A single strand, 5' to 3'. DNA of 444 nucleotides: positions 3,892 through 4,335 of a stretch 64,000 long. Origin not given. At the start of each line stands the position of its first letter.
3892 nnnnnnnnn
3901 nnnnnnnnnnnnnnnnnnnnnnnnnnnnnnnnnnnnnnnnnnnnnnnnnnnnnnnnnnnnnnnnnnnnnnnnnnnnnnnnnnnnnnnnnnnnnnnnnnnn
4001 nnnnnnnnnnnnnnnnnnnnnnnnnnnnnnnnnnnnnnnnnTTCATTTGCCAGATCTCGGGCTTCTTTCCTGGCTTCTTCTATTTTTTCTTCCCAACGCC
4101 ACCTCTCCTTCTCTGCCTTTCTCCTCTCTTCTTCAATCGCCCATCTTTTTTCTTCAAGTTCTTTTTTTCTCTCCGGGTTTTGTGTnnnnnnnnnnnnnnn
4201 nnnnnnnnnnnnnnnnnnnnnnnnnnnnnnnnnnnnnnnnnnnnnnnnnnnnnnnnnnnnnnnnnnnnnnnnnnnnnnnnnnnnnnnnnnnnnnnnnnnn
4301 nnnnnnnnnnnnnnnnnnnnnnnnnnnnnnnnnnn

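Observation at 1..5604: Two tandem giant E/K/R-rich coiled-coil proteins built from modules carrying a conserved W-x13-W motif, directly downstream of rpsO-NYN-pnp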

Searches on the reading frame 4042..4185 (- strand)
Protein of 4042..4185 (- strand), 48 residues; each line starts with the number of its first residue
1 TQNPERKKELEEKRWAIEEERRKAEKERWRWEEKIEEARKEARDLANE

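Call 16: find_homologous_proteins(query=A1, max_evalue=0.001)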
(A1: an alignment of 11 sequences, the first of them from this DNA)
Query A1 (11 sequences): 1393 candidates shared short words with the query, none scored E <= 0.001.

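Call 27: search_protein_representatives(alignment_id=A2)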
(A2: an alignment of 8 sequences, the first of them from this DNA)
Query: 8 sequences, 48 profile positions. Proteins with E-value up to 0.001 (for the whole library): 113; up to 1e-10: 9; up to 1e-30: 0. The best 113 are listed.
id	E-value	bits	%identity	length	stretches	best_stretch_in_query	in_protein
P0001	3.4e-15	71.3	-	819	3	3-47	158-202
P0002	5.0e-15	70.8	-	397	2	3-46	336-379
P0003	3.5e-12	61.6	-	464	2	6-45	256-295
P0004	7.0e-12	60.7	-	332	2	3-46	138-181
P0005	1.1e-11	60.1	-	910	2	2-46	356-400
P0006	2.3e-11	59.0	-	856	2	4-46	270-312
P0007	2.9e-11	58.7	-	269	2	4-45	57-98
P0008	4.1e-11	58.2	-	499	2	3-48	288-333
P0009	6.2e-11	57.7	-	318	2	1-48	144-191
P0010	1.2e-10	56.7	-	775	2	3-48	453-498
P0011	1.4e-10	56.5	-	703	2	2-48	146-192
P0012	3.2e-10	55.4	-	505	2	4-45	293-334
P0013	3.2e-10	55.4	-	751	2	2-45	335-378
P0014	9.6e-10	53.8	-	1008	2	2-47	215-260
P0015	3.5e-09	52.0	-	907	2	1-46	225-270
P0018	8.6e-09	50.8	-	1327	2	5-48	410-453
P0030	2.1e-07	46.4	-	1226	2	5-46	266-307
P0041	1.9e-06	43.3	-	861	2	2-47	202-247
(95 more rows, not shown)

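Call 29: search_protein_families(library=pfam, proteins=[P0006, P0011, P0014, P0018, P0030, P0001, P0005, P0015], max_evalue=0.01)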
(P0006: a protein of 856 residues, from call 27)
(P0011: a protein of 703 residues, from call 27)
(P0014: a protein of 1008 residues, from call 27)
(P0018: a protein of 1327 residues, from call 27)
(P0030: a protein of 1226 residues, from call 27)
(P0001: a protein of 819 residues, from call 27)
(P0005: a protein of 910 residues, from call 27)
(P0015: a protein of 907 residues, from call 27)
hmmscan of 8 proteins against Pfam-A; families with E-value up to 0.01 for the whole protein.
P0006 (856 aa): 0 families

P0011 (703 aa): 1 family
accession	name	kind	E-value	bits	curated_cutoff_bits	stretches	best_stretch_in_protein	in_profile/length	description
PF00689.26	Cation_ATPase_C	-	0.0037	17.5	27.3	1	441-494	26-80/175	Cation transporting ATPase, C-terminus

P0014 (1008 aa): 5 families
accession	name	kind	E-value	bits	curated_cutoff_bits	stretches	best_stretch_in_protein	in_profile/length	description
PF01471.23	PG_binding_1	-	1.1e-12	48.3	23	2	936-1002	2-57/57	Putative peptidoglycan binding domain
PF00299.24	Squash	-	8.5e-06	26.1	22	0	584-603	9-28/29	Squash family serine protease inhibitor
PF23416.1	DUF7107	-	1.3e-05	25.9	24.6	1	584-631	1-47/48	Domain of unknown function (DUF7107)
PF09374.15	PG_binding_3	-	0.00049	20.7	24.6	0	847-883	3-37/76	Predicted Peptidoglycan domain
PF04625.18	DEC-1_N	-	0.0058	16.2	29.2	0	412-453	106-148/403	DEC-1 protein, N-terminal region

P0018 (1327 aa): 3 families
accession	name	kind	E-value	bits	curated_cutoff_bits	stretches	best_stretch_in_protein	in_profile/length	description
PF01471.23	PG_binding_1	-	4.1e-15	56.1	23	2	1253-1320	1-57/57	Putative peptidoglycan binding domain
PF23416.1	DUF7107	-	1.5e-05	25.6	24.6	1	906-950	1-47/48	Domain of unknown function (DUF7107)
PF04706.18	Dickkopf_N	-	0.0012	19.5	25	0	904-924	30-50/51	Dickkopf N-terminal cysteine-rich region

P0030 (1226 aa): 1 family
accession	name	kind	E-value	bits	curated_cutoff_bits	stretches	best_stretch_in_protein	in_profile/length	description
PF00933.27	Glyco_hydro_3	-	2.4e-40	139.4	27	1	899-1206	3-315/316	Glycosyl hydrolase family 3 N terminal domain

P0001 (819 aa): 1 family
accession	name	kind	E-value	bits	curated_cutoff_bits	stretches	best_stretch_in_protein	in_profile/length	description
PF00933.27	Glyco_hydro_3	-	9.5e-39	134.1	27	1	502-813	2-315/316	Glycosyl hydrolase family 3 N terminal domain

P0005 (910 aa): 0 families

P0015 (907 aa): 0 families

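Call 35: find_homologous_proteins(query=P0011, max_evalue=0.00001)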
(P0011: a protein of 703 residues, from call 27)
Query P0011 (703 aa): 36 proteins with E <= 0.00001 among 8000 candidates.
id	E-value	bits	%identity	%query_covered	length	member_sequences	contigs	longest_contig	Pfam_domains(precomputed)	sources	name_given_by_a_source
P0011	0.0e+0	1469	100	100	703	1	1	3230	-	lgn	-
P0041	3.0e-138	480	39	99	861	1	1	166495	PF01471.24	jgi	-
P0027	3.1e-128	447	40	91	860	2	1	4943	PF01471.24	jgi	-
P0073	1.3e-125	439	43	94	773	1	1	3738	-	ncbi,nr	ncbi:hypothetical protein KKA24_00530 [Patescibacteria group bacterium]|nr:hypothetical protein [Pat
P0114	5.3e-124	433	39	87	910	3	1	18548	PF01471.24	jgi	-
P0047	8.0e-119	416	39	93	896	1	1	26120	PF01471.24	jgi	-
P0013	3.1e-118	414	38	89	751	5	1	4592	-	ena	-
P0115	1.8e-115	405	39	87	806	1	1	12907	-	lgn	-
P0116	1.4e-112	395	42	90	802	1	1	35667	-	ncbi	-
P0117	1.4e-101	359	35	87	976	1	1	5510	PF01471.24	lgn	-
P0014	1.3e-93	333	36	87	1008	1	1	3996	PF00299.25,PF23416.2,PF01471.24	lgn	-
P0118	1.3e-92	330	34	88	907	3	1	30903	PF01471.24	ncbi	-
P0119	2.0e-85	306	35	89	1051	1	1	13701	PF01471.24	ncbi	-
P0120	1.3e-84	303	39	43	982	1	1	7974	PF01471.24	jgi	-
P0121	4.3e-83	298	34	92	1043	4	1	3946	PF01471.24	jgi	-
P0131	1.9e-32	131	38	38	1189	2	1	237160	PF00933.28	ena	-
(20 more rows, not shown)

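Call 49: find_encoding_contigs(protein=P0041, flank=8000, max_places=1)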
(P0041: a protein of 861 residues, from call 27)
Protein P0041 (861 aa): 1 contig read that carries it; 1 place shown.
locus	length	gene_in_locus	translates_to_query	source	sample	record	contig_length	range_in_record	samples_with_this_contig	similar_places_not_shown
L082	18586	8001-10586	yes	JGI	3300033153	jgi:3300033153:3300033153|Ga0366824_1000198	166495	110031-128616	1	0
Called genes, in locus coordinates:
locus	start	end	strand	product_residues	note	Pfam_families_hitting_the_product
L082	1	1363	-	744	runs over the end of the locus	-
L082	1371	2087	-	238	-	PF00398:RrnaAD, PF03602:Cons_hypoth95 (weak), PF13649:Methyltransf_25 (weak)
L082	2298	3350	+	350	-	PF23446:LysM1_NFP_LYK (faint), PF01476:LysM, PF23473:LysM3_LYK4_5 (weak), PF01476:LysM, PF01551:Peptidase_M23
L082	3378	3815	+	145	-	-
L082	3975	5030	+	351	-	PF02661:Fic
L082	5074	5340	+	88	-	PF00312:Ribosomal_S15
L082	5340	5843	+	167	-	PF01936:NYN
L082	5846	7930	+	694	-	PF01138:RNase_PH, PF03725:RNase_PH_C (faint), PF01138:RNase_PH, PF00013:KH_1, PF00575:S1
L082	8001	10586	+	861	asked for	PF01471:PG_binding_1 (weak)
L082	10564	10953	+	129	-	PF01258:zf-dskA_traR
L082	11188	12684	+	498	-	PF01743:PolyA_pol, PF12627:PolyA_pol_RNAbd, PF01966:HD, PF13735:tRNA_NucTran2_2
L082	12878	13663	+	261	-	PF01381:HTH_3, PF12844:HTH_19, PF13560:HTH_31 (weak), PF13274:SocA_Panacea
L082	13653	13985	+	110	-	-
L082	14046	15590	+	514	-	PF00293:NUDIX, PF00348:polyprenyl_synt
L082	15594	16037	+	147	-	PF01894:YjbQ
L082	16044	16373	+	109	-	PF03819:MazG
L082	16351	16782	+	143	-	-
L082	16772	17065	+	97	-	-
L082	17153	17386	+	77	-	-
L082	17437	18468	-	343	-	-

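Call 50: find_encoding_contigs(protein=P0131, flank=8000, max_places=1)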
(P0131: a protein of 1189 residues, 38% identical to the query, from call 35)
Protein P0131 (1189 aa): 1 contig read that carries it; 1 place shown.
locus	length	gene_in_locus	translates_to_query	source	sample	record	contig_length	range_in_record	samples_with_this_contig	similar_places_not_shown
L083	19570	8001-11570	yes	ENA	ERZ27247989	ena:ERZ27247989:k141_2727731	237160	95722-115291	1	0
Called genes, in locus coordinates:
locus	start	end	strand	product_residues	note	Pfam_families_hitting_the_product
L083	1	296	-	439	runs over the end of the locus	-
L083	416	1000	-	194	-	PF00574:CLP_protease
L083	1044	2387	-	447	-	PF08529:NusA_N, PF00575:S1, PF13184:KH_NusA_1st, PF26594:KH_NusA_2nd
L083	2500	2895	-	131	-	PF02021:UPF0102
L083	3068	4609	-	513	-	PF01743:PolyA_pol, PF12627:PolyA_pol_RNAbd, PF01966:HD, PF13735:tRNA_NucTran2_2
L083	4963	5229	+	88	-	PF00312:Ribosomal_S15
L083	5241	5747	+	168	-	PF01936:NYN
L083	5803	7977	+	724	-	PF01138:RNase_PH, PF03725:RNase_PH_C (weak), PF01138:RNase_PH, PF00013:KH_1, PF00575:S1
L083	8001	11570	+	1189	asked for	PF00933:Glyco_hydro_3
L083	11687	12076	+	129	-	PF01258:zf-dskA_traR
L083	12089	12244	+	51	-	-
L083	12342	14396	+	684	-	PF01471:PG_binding_1 (faint)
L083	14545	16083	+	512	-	PF13541:ChlI, PF00158:Sigma54_activat (faint), PF01078:Mg_chelatase, PF07728:AAA_5 (faint), PF00493:MCM (weak), PF13335:Mg_chelatase_C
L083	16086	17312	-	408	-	PF23473:LysM3_LYK4_5 (weak), PF01476:LysM, PF01551:Peptidase_M23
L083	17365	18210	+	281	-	PF00398:RrnaAD, PF13847:Methyltransf_31 (weak), PF13649:Methyltransf_25 (weak)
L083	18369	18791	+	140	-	PF12666:PrgI (weak)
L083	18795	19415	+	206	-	PF26593:TraC-like (weak)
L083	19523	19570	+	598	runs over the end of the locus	PF19044:P-loop_TraG, PF01935:DUF87 (weak), PF12846:AAA_10 (weak)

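Call 51: predict_structure(alignment_id=A3)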
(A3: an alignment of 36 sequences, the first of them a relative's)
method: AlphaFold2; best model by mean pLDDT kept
length: 703 residues; sequences in the alignment: 36
mean_pLDDT: 79.9   pTM: 0.38
mean pLDDT of the five models: 79.9, 79.1, 78.5, 78.3, 77.8
residues with pLDDT >= 90: 431; 70-90: 77; 50-70: 72; < 50: 123
segments of 3 or more residues with pLDDT < 50: 1-13, 18-29, 49-61, 356-380, 404-415, 428-454, 496-512
pLDDT, mean of each block of 10 residues (from residue 1): 35 47 40 58 55 40 59 83 94 94 95 92 91 93 87 91 93 92 96 96 95 93 92 93 95 95 95 93 89 93 95 95 95 93 91 57 38 36 61 70 42 49 52 36 38 52 82 92 85 48 35 71 95 94 95 96 94 96 96 97 97 96 96 95 92 95 96 96 95 96 85
secondary structure, 60 per line:
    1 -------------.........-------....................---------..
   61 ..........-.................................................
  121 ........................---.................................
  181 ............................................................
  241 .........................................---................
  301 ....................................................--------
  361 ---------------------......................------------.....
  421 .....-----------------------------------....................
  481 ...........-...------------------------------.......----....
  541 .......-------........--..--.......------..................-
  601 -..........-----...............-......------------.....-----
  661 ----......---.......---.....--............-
elements in order (helices of 4 or more, strands of 3 or more residues): H14-22 H30-49 H59-70 H72-144 H148-281 H285-352 H382-403 H416-425 H461-491 E526-532 H537-547 E555-562 H569-575 H582-587 E588-599 E602-611 H617-631 H633-638 E665-670 E674-680 E684-688 H691-702

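Call 56: fold_search(model_id=the predicted structure, library=pdb)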
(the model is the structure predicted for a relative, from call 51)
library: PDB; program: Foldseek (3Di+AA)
matches with E <= 10: 409; with E <= 0.001: 0
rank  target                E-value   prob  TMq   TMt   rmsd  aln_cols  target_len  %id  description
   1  7zr1_C                2.2e-02  0.35  0.08  0.07  49.0       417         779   15  Chaetomium thermophilum Mre11-Rad50-Nbs1 complex bound to ATPyS (composite structure) (released 2023-01-11)
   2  9a69_B                2.3e-02  0.85  0.10  0.11  34.2       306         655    9  Integrative model of MCPB-MCPC by crosslinking MS and deep learning (released 2024-09-18)
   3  9a65_B                3.3e-02  0.72  0.09  0.10  36.8       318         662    9  Integrative model of YVAQ-MCPB by crosslinking MS and deep learning (released 2024-09-18)
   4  8to0_BJ               5.6e-02  0.97  0.17  0.28  74.8       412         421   11  48-nm repeating structure of doublets from mouse sperm flagella (released 2023-11-01)
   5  9a65_A                7.8e-02  0.47  0.10  0.12  34.6       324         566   10  Integrative model of YVAQ-MCPB by crosslinking MS and deep learning (released 2024-09-18)
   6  9cpc_3F               9.1e-02  0.75  0.17  0.26  71.3       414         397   12  Atomic model of porcine brain ventricles cilia doublet microtubule (48-nm periodicity) (released 2024-10-23)
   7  8snb_8J               9.6e-02  0.93  0.18  0.30  74.7       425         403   10  atomic model of sea urchin sperm doublet microtubule (48-nm periodicity) (released 2023-06-28)
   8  8otz_Cr               1.0e-01  0.89  0.17  0.28  70.2       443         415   11  48-nm repeat of the native axonemal doublet microtubule from bovine sperm (released 2023-11-22)
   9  8i7r_C7               1.1e-01  0.94  0.20  0.33  64.3       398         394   10  In situ structure of axonemal doublet microtubules in mouse sperm with 48-nm repeat (released 2023-10-11)
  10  8to0_l                1.2e-01  0.87  0.17  0.27  74.8       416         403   10  48-nm repeating structure of doublets from mouse sperm flagella (released 2023-11-01)
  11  8to0_BL               1.4e-01  0.96  0.20  0.35  59.0       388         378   10  48-nm repeating structure of doublets from mouse sperm flagella (released 2023-11-01)
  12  8i7r_B8               1.4e-01  0.89  0.18  0.30  66.0       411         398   11  In situ structure of axonemal doublet microtubules in mouse sperm with 48-nm repeat (released 2023-10-11)
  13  8to0_AJ               1.5e-01  0.92  0.20  0.32  73.7       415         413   12  48-nm repeating structure of doublets from mouse sperm flagella (released 2023-11-01)
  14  8iyj_S6               1.5e-01  0.90  0.17  0.28  70.3       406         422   10  Cryo-EM structure of the 48-nm repeat doublet microtubule from mouse sperm (released 2023-07-05)
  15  9cpc_3E               1.5e-01  0.57  0.14  0.23  63.1       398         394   13  Atomic model of porcine brain ventricles cilia doublet microtubule (48-nm periodicity) (released 2024-10-23)
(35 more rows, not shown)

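Call 89: search_protein_families(library=phrogs, proteins=[P0011], max_evalue=0.001)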
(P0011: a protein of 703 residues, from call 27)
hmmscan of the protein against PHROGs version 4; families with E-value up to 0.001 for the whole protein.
P0011 (703 aa): 0 families

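Call 90: search_protein_families(library=padloc, proteins=[P0011], max_evalue=0.001)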
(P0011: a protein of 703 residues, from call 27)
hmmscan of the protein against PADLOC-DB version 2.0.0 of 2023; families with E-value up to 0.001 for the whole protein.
P0011 (703 aa): 1 family
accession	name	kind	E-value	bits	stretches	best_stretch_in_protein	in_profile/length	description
PDLC00580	JetC3|JetC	-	0.00015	18.1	1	151-398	599-848/1068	DUF3584 domain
